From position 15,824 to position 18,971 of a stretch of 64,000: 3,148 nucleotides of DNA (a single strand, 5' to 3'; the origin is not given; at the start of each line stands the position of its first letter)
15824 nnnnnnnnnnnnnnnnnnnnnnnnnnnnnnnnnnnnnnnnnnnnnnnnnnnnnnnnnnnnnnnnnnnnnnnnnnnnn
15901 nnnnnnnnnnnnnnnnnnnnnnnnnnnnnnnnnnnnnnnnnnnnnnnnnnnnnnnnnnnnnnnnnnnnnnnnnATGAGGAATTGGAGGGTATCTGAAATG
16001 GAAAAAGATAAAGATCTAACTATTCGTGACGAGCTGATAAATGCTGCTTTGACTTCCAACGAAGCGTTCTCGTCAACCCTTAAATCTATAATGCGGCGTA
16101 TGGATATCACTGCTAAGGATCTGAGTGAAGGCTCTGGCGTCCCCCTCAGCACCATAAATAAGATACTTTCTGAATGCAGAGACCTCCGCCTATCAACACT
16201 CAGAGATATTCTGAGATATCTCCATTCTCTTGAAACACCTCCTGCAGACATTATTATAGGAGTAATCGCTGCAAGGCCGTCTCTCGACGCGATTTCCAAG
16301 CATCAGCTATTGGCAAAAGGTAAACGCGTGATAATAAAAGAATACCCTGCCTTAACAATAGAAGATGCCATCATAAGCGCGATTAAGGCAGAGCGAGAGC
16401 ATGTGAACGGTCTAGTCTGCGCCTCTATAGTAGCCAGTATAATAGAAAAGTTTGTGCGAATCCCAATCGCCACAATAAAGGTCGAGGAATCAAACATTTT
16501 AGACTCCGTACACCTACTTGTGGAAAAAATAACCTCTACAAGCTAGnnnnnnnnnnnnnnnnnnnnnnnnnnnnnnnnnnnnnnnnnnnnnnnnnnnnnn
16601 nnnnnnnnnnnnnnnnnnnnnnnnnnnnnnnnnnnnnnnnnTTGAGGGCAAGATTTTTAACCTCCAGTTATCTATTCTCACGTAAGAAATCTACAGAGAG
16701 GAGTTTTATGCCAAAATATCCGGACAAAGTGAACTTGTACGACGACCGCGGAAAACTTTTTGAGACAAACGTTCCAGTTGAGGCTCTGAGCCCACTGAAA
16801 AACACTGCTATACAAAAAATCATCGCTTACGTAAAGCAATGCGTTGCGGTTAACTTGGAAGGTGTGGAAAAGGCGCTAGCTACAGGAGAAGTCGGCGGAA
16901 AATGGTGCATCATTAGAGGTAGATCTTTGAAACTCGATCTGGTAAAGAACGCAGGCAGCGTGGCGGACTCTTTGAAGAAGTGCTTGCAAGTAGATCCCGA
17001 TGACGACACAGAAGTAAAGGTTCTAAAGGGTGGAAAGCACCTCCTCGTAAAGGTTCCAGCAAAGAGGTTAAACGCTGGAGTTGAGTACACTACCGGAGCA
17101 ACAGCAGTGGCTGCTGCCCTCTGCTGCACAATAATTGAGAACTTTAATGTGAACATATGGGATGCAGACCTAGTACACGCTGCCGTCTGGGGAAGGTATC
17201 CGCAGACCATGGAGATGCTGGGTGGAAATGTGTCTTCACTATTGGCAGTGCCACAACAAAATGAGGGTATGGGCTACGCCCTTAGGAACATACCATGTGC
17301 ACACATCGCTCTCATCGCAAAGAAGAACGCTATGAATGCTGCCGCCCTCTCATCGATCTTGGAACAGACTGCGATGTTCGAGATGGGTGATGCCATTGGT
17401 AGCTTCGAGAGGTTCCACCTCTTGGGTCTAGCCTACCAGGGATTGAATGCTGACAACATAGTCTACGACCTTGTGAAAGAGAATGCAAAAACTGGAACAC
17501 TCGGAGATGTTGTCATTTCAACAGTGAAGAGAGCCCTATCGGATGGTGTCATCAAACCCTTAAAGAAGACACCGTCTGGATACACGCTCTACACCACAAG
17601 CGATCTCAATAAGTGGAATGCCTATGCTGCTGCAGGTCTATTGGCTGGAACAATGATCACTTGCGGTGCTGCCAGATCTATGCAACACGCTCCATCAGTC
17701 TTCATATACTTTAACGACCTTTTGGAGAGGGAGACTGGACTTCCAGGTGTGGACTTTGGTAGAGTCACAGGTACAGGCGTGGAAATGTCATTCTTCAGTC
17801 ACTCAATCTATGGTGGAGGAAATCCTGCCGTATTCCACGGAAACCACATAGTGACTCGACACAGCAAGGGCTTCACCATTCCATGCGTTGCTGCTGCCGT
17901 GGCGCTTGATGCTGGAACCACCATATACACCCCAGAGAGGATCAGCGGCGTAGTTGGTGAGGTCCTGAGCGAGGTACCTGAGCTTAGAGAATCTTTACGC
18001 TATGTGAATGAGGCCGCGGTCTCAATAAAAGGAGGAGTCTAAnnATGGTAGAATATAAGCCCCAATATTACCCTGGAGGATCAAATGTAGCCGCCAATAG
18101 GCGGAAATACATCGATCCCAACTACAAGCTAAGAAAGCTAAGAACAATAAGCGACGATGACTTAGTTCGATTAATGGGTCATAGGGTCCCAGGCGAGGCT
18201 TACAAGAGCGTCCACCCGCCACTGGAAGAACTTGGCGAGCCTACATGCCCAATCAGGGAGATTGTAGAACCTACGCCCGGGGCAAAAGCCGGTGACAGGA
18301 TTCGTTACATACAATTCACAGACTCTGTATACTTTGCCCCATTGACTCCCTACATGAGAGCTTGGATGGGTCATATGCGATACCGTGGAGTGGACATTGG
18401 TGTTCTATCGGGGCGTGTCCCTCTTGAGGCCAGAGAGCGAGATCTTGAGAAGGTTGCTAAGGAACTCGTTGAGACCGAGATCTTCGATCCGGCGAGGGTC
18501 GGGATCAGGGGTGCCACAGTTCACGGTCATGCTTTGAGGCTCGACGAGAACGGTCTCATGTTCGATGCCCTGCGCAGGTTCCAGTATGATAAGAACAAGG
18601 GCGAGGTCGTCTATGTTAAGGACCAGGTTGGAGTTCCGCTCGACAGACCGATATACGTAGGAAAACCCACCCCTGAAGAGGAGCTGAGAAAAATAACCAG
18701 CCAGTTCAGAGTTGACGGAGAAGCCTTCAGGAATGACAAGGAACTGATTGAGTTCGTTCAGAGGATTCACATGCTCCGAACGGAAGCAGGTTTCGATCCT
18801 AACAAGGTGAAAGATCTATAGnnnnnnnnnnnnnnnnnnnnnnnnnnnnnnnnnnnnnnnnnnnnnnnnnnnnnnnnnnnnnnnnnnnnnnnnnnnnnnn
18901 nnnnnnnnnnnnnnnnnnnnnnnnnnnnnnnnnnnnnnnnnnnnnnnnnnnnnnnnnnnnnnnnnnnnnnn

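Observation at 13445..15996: Sulfonate/nitrate/taurine-type ABC importer immediately upstream of, and co-directional with, mcrBGA: candidate coenzyme M or sulfonate uptake system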

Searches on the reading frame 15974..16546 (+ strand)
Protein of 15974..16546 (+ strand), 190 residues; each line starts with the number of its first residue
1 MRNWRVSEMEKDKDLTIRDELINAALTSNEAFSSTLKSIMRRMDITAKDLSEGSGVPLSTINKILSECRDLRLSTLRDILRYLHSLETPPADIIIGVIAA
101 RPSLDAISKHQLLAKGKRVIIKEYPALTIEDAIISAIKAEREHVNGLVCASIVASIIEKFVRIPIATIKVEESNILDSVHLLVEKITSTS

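Call 3: search_protein_families(library=pfam, proteins=[window:15974-16546:+])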
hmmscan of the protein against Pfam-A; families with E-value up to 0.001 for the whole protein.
window:15974-16546:+ (190 aa): 2 families
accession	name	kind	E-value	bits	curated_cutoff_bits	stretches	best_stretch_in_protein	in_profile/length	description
PF13443.12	HTH_26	-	1.1e-06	29.3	22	1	36-84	2-51/63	Cro/C1-type HTH DNA-binding domain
PF01381.28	HTH_3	-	9.4e-05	22.8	23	1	36-83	1-48/55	Helix-turn-helix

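Call 4: search_protein_families(library=ncbifam, proteins=[window:15974-16546:+])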
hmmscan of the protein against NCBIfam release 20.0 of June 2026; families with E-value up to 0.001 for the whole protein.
window:15974-16546:+ (190 aa): 0 families

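Call 68: search_solved_structures(query=window:15974-16546:+, max_evalue=1, show_alignments=2)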
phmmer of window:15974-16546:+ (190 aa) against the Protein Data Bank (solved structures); distinct sequences matched with E-value up to 1: 6.
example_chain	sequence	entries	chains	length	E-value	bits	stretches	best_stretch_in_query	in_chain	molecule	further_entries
2bke_A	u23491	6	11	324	0.064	16.6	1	9-71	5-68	DNA REPAIR AND RECOMBINATION PROTEIN RADA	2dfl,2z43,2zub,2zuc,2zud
6xjf_A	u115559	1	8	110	0.13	15.6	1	29-79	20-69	Transcription factor E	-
6pln_A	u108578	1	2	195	0.26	14.6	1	30-79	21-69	Transcription factor E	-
4hvm_A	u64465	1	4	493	0.64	13.3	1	53-114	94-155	TlmII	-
2rd9_A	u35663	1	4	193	0.77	13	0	49-113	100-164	BH0186 protein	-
9f5x_1R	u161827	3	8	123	0.93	12.8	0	83-143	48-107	Cytochrome b-c1 complex subunit 7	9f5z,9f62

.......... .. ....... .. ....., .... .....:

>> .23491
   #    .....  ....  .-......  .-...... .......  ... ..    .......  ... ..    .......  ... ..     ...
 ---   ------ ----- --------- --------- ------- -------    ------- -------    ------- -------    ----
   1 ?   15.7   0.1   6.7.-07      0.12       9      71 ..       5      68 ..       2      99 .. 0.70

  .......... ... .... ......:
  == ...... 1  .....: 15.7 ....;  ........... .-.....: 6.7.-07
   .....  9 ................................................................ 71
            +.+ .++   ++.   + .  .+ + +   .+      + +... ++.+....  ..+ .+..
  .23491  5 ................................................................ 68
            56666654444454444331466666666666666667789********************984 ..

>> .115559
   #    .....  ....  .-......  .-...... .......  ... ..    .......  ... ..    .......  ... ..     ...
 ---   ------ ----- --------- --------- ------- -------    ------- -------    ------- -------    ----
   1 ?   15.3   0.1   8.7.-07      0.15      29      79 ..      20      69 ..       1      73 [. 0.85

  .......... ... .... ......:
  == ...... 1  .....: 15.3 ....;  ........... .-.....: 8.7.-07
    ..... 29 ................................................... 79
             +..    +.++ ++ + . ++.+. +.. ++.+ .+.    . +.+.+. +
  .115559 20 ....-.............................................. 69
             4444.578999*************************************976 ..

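Call 92: find_homologous_proteins(query=A4, max_evalue=0.00001)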
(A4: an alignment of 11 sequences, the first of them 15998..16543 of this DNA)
Query A4 (11 sequences) (182 aa, profile of the alignment): 926 proteins with E <= 0.00001 among 8000 candidates; the best 120 are listed.
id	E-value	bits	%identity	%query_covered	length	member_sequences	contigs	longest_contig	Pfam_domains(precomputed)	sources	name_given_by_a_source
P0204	7.1e-70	252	98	100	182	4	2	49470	PF01381.29,PF13443.13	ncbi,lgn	ncbi:MAG: helix-turn-helix domain-containing protein [Candidatus Methanomethylicaceae archaeon]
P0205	4.8e-69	249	91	98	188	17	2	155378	PF13443.13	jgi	jgi:predicted transcriptional regulator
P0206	1.5e-68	248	80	95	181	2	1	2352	-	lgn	-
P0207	5.4e-68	246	80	96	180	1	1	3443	PF01381.29,PF13443.13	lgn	-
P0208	1.9e-67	244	62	93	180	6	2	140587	-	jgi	jgi:predicted transcriptional regulator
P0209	5.6e-67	242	65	94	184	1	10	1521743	PF01381.29,PF13443.13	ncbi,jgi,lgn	ncbi:MAG: helix-turn-helix domain-containing protein [Candidatus Methanosuratincola verstraetei]|jgi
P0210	6.4e-67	242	66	94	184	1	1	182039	PF01381.29,PF13443.13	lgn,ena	-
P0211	9.2e-67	242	65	94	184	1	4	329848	PF01381.29,PF13443.13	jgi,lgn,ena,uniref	uniref:Helix-turn-helix domain-containing protein n=1 Tax=Candidatus Methanosuratincola petrocarboni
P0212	9.4e-67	242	65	94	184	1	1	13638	PF01381.29,PF13443.13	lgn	-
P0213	2.0e-66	241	64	94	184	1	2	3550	PF01381.29,PF13443.13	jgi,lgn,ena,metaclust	metaclust:\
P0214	4.1e-66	240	88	98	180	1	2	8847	PF13443.13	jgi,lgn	-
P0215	4.3e-66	240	64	97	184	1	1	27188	PF01381.29,PF13443.13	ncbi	-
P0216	4.4e-66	239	73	93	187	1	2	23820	PF01381.29,PF13443.13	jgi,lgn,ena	jgi:predicted transcriptional regulator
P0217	5.2e-66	239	61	99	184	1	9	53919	PF01381.29,PF13443.13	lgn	-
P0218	5.3e-66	239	82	98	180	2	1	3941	PF13443.13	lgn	-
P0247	6.4e-61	223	38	86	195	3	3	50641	-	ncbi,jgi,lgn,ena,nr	ncbi:MAG: transcriptional regulator [Aigarchaeota archaeon]|nr:transcriptional regulator [Aigarchaeo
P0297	1.7e-58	215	39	85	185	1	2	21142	PF01381.29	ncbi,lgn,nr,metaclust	ncbi:MAG: hypothetical protein AOA66_1048 [Candidatus Bathyarchaeota archaeon BA2]|nr:MAG: hypotheti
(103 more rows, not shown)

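Call 93: find_encoding_contigs(protein=P0297, flank=10000, max_places=1)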
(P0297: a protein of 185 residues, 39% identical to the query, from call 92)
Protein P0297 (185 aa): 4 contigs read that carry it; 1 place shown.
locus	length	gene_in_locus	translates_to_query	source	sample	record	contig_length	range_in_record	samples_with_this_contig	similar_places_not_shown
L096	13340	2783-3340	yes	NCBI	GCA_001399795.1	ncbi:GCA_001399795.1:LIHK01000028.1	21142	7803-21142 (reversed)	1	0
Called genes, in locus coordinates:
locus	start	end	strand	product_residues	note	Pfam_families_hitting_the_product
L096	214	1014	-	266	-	PF00528:BPD_transp_1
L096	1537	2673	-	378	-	PF13379:NMT1_2, PF09084:NMT1, PF12974:Phosphonate-bd (weak)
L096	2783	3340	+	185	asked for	PF01381:HTH_3 (weak)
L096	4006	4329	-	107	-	-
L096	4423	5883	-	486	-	PF02629:CoA_binding, PF13380:CoA_binding_2, PF13607:Succ_CoA_lig, PF19045:Ligase_CoA_2 (faint)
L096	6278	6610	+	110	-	PF01609:DDE_Tnp_1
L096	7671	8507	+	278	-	-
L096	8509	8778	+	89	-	-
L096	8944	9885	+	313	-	PF26553:PDDEXK_19, PF01381:HTH_3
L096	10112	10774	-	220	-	PF01351:RNase_HII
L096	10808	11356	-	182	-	PF03266:NTPase_1, PF10649:DUF2478, PF13401:AAA_22 (weak)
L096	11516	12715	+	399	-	PF02005:TRM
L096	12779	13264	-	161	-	PF13412:HTH_24 (weak)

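Call 94: find_encoding_contigs(protein=P0247, flank=8000, max_places=1)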
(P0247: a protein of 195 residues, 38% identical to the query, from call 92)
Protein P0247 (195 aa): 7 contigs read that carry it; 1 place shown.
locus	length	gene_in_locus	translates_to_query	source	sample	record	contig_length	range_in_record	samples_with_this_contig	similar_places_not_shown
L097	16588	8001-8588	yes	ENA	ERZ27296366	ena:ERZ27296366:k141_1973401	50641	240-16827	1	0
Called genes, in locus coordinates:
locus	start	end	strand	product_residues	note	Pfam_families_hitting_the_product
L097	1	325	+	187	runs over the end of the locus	?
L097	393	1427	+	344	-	PF00294:PfkB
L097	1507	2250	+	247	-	PF00455:DeoRC (faint), PF06026:Rib_5-P_isom_A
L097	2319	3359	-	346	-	PF04055:Radical_SAM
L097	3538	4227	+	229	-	PF01325:Fe_dep_repress, PF02742:Fe_dep_repr_C, PF04023:FeoA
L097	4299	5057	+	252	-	PF02535:Zip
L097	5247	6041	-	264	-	PF00005:ABC_tran, PF13304:AAA_21 (faint)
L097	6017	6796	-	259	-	PF00528:BPD_transp_1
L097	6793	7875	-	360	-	PF13379:NMT1_2, PF09084:NMT1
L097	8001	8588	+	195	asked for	-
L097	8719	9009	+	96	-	PF08734:GYD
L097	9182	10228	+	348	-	-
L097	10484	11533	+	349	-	PF00586:AIRS, PF02769:AIRS_C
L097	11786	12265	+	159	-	PF09515:Thia_YuaJ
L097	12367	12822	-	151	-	-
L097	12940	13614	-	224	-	PF02683:DsbD_TM, PF13386:DsbD_2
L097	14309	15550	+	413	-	PF00155:Aminotran_1_2, PF00266:Aminotran_5, PF01053:Cys_Met_Meta_PP (faint)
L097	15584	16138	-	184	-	-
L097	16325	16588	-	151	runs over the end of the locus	PF01613:Flavin_Reduct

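Call 108: predict_structure(alignment_id=A5)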
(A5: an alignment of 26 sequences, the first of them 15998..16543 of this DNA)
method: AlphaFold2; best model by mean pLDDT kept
length: 182 residues; sequences in the alignment: 26
mean_pLDDT: 79.4   pTM: 0.51
mean pLDDT of the five models: 79.4, 77.8, 76.9, 75.8, 73.1
residues with pLDDT >= 90: 19; 70-90: 127; 50-70: 29; < 50: 7
segments of 3 or more residues with pLDDT < 50: 1-6
pLDDT, mean of each block of 10 residues (from residue 1): 51 86 88 88 89 83 83 77 74 80 71 88 91 87 86 84 61 70 51
secondary structure, 60 per line:
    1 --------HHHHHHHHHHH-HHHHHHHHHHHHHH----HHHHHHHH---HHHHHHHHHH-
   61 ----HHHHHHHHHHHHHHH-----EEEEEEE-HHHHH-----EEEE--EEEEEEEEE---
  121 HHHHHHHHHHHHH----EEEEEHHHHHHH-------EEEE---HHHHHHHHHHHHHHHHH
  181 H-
elements in order: H9-19 H21-34 H39-46 H50-59 H65-79 E85-91 H93-97 E103-106 E109-117 H121-133 E138-142 H143-149 E157-160 H164-181

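Call 110: fold_search(model_id=the predicted structure, library=pdb)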
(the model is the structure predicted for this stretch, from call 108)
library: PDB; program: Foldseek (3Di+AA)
matches with E <= 10: 1188; with E <= 0.001: 2
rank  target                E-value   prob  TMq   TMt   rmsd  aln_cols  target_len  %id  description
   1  2pe5_B                1.5e-04  1.00  0.32  0.20  10.8       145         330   16  Crystal Structure of the Lac Repressor bound to ONPG in repressed state (released 2008-03-18)
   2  2pe5_A                6.8e-04  1.00  0.34  0.21  14.5       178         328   16  Crystal Structure of the Lac Repressor bound to ONPG in repressed state (released 2008-03-18)
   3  7ohy_b                1.2e-03  0.99  0.37  0.22  12.2       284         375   12  Nog1-TAP associated immature ribosomal particles from S. cerevisiae after rpL34 expression shut down, population B (released 2021-11-03)
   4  1jfs_A                1.3e-03  1.00  0.32  0.19  10.5       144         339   17  PURINE REPRESSOR MUTANT-HYPOXANTHINE-PURF OPERATOR COMPLEX (released 2002-02-08)
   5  1efa_A                1.5e-03  1.00  0.33  0.20  10.6       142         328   17  CRYSTAL STRUCTURE OF THE LAC REPRESSOR DIMER BOUND TO OPERATOR AND THE ANTI-INDUCER ONPF (released 2000-03-06)
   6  1efa_B                1.9e-03  1.00  0.33  0.20  10.7       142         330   17  CRYSTAL STRUCTURE OF THE LAC REPRESSOR DIMER BOUND TO OPERATOR AND THE ANTI-INDUCER ONPF (released 2000-03-06)
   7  2jcg                  2.0e-03  0.98  0.28  0.19  13.2       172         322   15  Apo form of the catabolite control protein A (ccpA) from bacillus megaterium, with the DNA binding domain (released 2007-03-06)
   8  7nac_b                2.5e-03  0.96  0.34  0.16  13.6       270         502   10  State E2 nucleolar 60S ribosomal biogenesis intermediate - Composite model (released 2022-11-09)
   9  1jft_A                2.6e-03  1.00  0.31  0.19  10.4       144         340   16  PURINE REPRESSOR MUTANT-HYPOXANTHINE-PURF OPERATOR COMPLEX (released 2002-02-08)
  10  8esq_b                2.6e-03  0.90  0.29  0.17  14.2       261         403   10  Ytm1 associated nascent 60S ribosome State 2 (released 2022-11-30)
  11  1jwl_A                2.8e-03  0.99  0.30  0.19  11.1       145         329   17  Structure of the Dimeric lac Repressor/Operator O1/ONPF Complex (released 2001-10-05)
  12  1qpz_A                4.5e-03  0.99  0.32  0.19  10.5       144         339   17  PURINE REPRESSOR-HYPOXANTHINE-PALINDROMIC OPERATOR COMPLEX (released 1999-06-07)
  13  1rzr_A                7.2e-03  0.97  0.28  0.18  11.3       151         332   13  crystal structure of transcriptional regulator-phosphoprotein-DNA complex (released 2004-10-12)
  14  3kjx_A                7.6e-03  0.98  0.32  0.20  10.8       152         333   18  Crystal structure of a transcriptional regulator, Lacl family protein from Silicibacter pomeroyi (released 2009-11-17)
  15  7of1_b                8.1e-03  0.77  0.31  0.14  15.2       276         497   11  Nog1-TAP associated immature ribosomal particle population A from S. cerevisiae (released 2021-11-03)
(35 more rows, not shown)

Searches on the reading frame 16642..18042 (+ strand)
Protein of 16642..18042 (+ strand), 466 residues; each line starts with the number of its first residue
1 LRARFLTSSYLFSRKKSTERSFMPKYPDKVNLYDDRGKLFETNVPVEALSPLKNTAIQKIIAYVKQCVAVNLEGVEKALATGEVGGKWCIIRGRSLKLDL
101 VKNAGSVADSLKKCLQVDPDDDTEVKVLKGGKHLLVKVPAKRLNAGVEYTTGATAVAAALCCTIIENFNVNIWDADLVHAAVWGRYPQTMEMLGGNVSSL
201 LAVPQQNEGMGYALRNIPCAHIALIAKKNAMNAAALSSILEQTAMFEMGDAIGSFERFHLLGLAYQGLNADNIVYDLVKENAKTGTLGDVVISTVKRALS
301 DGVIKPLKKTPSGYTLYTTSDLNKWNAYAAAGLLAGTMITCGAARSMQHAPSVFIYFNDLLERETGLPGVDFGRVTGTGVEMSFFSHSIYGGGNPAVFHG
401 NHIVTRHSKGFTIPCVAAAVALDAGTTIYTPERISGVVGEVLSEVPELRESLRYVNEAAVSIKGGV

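Call 3: search_protein_families(library=pfam, proteins=[window:16642-18042:+])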
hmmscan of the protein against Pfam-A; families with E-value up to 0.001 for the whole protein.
window:16642-18042:+ (466 aa): 2 families
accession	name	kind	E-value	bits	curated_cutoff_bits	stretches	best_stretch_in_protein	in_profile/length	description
PF02241.23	MCR_beta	-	2.6e-122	407.7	25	1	211-459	1-249/249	Methyl-coenzyme M reductase beta subunit, C-terminal domain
PF02783.20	MCR_beta_N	-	2.8e-75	252.4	22.2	1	28-209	1-182/182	Methyl-coenzyme M reductase beta subunit, N-terminal domain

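Call 4: search_protein_families(library=ncbifam, proteins=[window:16642-18042:+])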
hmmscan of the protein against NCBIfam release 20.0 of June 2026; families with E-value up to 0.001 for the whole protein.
window:16642-18042:+ (466 aa): 1 family
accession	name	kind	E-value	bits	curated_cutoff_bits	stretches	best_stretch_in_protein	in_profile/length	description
TIGR03257.1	met_CoM_red_bet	equivalog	3e-198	659.1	516.25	1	28-458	2-432/433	coenzyme-B sulfoethylthiotransferase subunit beta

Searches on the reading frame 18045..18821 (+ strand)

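Call 3: search_protein_families(library=pfam, proteins=[window:18045-18821:+])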
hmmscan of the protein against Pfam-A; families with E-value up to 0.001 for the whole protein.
window:18045-18821:+ (258 aa): 1 family
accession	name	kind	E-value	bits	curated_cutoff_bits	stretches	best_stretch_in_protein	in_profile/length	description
PF02240.21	MCR_gamma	-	6.4e-124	412.5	25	1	6-250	1-245/246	Methyl-coenzyme M reductase gamma subunit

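Call 4: search_protein_families(library=ncbifam, proteins=[window:18045-18821:+])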
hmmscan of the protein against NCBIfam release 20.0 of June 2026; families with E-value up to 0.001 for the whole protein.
window:18045-18821:+ (258 aa): 1 family
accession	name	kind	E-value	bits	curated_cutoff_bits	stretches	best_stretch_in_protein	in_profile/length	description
TIGR03259.1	met_CoM_red_gam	equivalog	3.4e-117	390.2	172.1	1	7-250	1-244/244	coenzyme-B sulfoethylthiotransferase subunit gamma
